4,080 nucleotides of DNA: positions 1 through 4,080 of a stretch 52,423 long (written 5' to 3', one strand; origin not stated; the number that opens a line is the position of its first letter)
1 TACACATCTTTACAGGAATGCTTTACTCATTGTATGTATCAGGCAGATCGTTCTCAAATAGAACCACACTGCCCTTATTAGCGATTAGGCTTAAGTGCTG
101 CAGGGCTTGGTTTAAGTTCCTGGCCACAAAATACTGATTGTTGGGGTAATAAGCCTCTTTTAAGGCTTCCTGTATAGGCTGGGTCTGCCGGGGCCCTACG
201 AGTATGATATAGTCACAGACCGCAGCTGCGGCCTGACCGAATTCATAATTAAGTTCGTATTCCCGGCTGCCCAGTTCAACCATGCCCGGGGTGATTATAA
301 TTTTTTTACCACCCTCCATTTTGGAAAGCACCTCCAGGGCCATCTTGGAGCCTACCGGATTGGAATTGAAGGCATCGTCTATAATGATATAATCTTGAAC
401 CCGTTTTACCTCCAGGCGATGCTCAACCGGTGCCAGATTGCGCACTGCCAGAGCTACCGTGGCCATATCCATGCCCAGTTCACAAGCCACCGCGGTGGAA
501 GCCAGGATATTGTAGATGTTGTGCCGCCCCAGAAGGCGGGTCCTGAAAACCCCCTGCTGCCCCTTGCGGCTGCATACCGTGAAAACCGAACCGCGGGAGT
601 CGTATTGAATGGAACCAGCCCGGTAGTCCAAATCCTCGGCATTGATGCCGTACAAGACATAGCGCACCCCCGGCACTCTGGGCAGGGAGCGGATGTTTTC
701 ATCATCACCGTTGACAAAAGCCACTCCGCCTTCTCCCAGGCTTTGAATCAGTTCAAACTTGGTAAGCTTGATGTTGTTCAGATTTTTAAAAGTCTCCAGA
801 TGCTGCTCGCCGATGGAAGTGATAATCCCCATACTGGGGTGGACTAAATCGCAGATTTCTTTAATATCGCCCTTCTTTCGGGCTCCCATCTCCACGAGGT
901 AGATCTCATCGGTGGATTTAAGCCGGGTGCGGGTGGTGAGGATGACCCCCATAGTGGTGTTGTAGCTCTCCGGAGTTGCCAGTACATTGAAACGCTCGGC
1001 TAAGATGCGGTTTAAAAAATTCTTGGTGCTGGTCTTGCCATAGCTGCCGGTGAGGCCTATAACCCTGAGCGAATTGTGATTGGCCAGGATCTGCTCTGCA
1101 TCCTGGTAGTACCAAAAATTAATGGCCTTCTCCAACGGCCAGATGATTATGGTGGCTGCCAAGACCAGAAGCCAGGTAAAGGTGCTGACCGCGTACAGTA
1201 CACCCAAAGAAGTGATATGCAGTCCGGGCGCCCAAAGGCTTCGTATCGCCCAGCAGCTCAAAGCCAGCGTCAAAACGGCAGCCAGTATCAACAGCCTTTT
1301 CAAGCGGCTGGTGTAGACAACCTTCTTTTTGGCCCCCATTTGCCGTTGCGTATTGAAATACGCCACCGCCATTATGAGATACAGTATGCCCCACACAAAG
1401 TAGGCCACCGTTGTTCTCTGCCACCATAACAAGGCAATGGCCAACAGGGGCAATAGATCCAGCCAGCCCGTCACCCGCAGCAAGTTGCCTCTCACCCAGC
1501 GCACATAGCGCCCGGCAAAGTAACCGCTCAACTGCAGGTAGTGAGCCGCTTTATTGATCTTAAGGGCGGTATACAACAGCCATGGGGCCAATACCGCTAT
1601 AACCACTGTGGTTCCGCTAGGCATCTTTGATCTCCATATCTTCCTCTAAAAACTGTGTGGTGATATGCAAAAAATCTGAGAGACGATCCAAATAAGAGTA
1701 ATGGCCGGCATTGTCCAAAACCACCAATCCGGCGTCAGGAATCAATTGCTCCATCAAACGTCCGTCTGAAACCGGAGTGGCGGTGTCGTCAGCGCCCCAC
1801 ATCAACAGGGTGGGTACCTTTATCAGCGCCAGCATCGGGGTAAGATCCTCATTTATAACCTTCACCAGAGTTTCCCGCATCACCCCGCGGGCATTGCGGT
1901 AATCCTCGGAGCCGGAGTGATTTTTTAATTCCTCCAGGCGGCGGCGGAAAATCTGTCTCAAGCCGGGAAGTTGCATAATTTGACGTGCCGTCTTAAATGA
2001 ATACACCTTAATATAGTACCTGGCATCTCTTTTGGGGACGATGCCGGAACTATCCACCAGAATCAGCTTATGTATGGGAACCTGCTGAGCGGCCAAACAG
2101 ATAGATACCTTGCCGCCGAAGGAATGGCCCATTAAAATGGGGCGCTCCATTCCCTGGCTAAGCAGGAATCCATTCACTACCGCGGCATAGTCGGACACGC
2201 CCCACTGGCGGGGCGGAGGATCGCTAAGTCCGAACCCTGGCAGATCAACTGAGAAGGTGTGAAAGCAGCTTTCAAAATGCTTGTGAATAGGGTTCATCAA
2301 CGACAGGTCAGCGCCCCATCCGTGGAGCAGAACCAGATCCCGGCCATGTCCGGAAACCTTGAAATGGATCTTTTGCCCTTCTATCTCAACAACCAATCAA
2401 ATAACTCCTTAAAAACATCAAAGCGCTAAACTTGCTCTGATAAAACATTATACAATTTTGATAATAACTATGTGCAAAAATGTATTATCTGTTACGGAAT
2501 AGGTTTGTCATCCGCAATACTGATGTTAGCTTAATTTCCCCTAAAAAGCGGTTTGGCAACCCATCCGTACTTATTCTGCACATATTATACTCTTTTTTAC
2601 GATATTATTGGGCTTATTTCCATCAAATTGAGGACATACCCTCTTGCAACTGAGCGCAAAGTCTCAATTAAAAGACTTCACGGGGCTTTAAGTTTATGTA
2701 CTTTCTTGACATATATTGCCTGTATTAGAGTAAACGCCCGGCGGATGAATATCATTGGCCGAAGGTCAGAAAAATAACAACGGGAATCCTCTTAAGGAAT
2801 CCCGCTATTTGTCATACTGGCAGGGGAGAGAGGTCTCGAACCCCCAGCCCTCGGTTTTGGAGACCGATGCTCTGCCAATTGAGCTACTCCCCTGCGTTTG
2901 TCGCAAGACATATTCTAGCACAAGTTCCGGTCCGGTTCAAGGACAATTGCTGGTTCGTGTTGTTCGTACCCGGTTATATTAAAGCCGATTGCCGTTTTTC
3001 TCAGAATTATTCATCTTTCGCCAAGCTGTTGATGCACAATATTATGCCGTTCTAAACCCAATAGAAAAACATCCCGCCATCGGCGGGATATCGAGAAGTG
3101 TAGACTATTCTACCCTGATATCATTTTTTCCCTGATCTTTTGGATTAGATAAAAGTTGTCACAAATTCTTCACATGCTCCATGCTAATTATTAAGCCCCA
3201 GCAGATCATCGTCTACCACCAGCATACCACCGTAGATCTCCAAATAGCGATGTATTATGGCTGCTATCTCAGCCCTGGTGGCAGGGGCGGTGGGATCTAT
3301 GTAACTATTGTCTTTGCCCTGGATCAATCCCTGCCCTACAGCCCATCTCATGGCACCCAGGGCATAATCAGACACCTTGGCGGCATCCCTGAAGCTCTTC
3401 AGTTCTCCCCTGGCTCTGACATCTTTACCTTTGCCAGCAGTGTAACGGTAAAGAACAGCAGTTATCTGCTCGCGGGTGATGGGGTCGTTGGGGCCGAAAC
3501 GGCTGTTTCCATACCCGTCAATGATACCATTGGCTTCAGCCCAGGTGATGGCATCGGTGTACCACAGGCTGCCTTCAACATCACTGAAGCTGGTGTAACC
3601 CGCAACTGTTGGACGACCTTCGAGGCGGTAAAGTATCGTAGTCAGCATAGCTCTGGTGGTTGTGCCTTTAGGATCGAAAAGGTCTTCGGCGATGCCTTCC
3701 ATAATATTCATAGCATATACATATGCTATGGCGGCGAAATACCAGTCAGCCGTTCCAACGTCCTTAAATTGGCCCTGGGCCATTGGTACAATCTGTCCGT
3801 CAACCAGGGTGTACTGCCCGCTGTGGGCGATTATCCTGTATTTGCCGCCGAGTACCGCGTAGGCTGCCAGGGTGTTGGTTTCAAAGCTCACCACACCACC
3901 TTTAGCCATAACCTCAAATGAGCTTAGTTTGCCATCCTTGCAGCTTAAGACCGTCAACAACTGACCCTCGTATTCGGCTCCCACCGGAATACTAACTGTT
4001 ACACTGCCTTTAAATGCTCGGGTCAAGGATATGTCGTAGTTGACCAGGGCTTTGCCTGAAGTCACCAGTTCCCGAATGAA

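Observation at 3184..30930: One uninterrupted 27.7-kb ORF: a 9,248-aa SLH-anchored filamentous surface protein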

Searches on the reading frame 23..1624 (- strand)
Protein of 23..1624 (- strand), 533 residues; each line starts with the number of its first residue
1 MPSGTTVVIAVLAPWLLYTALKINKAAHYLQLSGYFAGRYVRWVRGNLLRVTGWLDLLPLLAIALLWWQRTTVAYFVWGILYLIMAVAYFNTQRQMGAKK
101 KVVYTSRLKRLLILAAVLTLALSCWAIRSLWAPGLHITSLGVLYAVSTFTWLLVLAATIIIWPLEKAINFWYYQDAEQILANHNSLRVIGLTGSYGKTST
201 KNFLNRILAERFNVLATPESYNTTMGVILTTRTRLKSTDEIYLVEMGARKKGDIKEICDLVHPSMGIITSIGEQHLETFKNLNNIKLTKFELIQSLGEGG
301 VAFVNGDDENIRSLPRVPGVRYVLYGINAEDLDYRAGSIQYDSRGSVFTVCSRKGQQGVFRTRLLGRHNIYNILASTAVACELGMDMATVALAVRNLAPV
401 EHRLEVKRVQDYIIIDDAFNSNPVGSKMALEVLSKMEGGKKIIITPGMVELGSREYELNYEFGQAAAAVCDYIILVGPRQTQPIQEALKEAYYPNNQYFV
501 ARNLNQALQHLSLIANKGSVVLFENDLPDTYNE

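Call 10: search_protein_families(library=pfam, proteins=[window:23-1624:-], max_evalue=0.001)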
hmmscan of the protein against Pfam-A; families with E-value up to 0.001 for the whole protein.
window:23-1624:- (533 aa): 2 families
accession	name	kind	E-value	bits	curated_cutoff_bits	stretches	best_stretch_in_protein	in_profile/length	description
PF08245.18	Mur_ligase_M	-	3e-41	142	24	1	192-380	2-200/200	Mur ligase middle domain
PF02875.26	Mur_ligase_C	-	1.7e-13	51.9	28.4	1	402-523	1-123/127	Mur ligase, glutamate ligase domain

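Call 19: find_related_loci(query=window:23-1624:-, collection=genome_contigs, flank=10000)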
Query window:23-1624:- (533 aa) in genome_contigs; peptide patterns used: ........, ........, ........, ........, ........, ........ (x = any residue, [..] = any of these).
56 stretches matched a pattern; 9 encode a relative of the query (tblastn E <= 1e-3); 9 distinct loci.
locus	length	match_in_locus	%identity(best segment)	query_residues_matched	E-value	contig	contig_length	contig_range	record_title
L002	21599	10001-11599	87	1-533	0e+0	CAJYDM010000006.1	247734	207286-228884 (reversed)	MAG: Syntrophomonas sp. DTU019 isolate UFZ-1H11 genome assembly, contig: 6, whole genome shotgun sequence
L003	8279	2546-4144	83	1-533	0e+0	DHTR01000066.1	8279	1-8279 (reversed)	MAG TPA_asm: Pelotomaculum sp. UBA5255 UBA5255_contig_12265, whole genome shotgun sequence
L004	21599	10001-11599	78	1-533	0e+0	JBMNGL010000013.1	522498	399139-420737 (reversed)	MAG: Syntrophomonadaceae bacterium isolate SBF912LR0HQ0188 contig_456, whole genome shotgun sequence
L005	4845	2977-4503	44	8-531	9e-130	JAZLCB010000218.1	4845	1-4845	MAG: Clostridia bacterium isolate T1900045054_TC20190047.MAGScoT_cleanbin_000019 SGB_4539_k141_326667, whole genome shot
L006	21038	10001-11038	25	182-522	8e-19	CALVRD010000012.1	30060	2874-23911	MAG: uncultured Bacilli bacterium isolate BRZ_P__bin85 genome assembly, contig: BRZ_P__NODE_1723_length_30060_cov_5.8468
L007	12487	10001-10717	27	187-436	3e-16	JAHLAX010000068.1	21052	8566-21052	MAG: bacterium isolate bin621 sample13018_k97_978350, whole genome shotgun sequence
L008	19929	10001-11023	26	186-521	5e-14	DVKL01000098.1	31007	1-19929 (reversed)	MAG TPA_asm: Candidatus Faecimonas intestinavium isolate USAMLcec2-12447 USAMLcec2__C152577_L31007_SRR5280393, whole gen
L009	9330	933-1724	24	189-465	6e-7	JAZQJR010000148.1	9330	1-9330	MAG: Acutalibacteraceae bacterium isolate T1900044620_TS20190086.MAGScoT_cleanbin_000023 SGB_870_k141_301017, whole geno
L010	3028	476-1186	24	189-436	2e-6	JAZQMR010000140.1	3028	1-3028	MAG: Acutalibacteraceae bacterium isolate T1900044605_TS20190071.MAGScoT_cleanbin_000018 SGB_729_k141_2395670, whole gen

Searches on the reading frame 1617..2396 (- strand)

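Call 10: search_protein_families(library=pfam, proteins=[window:1617-2396:-], max_evalue=0.001)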
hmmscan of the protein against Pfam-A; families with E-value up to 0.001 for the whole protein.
window:1617-2396:- (259 aa): 4 families
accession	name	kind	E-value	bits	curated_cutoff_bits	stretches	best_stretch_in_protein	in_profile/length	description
PF00561.26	Abhydrolase_1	-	3.1e-23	83.2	25.8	1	21-238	3-244/245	alpha/beta hydrolase fold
PF12697.13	Abhydrolase_6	-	4.9e-22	80.1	26.3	1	21-237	1-209/217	Alpha/beta hydrolase family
PF12146.15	Hydrolase_4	-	9.2e-10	38.7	27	1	21-232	7-232/239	Serine aminopeptidase, S33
PF08386.16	Abhydrolase_4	-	0.00077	20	21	0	193-236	34-77/103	TAP-like protein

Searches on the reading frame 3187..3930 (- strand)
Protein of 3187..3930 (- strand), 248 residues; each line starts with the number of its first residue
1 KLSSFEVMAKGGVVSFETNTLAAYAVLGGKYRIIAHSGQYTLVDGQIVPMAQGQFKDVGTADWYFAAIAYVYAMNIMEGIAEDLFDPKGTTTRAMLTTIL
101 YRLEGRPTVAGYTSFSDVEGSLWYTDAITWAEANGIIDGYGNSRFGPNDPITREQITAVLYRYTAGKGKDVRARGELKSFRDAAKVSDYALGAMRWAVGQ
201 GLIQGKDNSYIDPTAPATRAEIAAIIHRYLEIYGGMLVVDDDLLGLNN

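Call 30: search_protein_families(library=pfam, proteins=[window:3187-3930:-], max_evalue=5)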
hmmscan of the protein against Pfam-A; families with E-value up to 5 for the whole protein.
window:3187-3930:- (248 aa): 2 families
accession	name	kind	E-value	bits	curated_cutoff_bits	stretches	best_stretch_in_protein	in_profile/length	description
PF00395.25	SLH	-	2.4e-34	117.5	20.8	3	114-155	1-42/44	S-layer homology domain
PF13230.11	GATase_4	-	0.17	11.2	23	1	18-63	89-130/272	Glutamine amidotransferases class-II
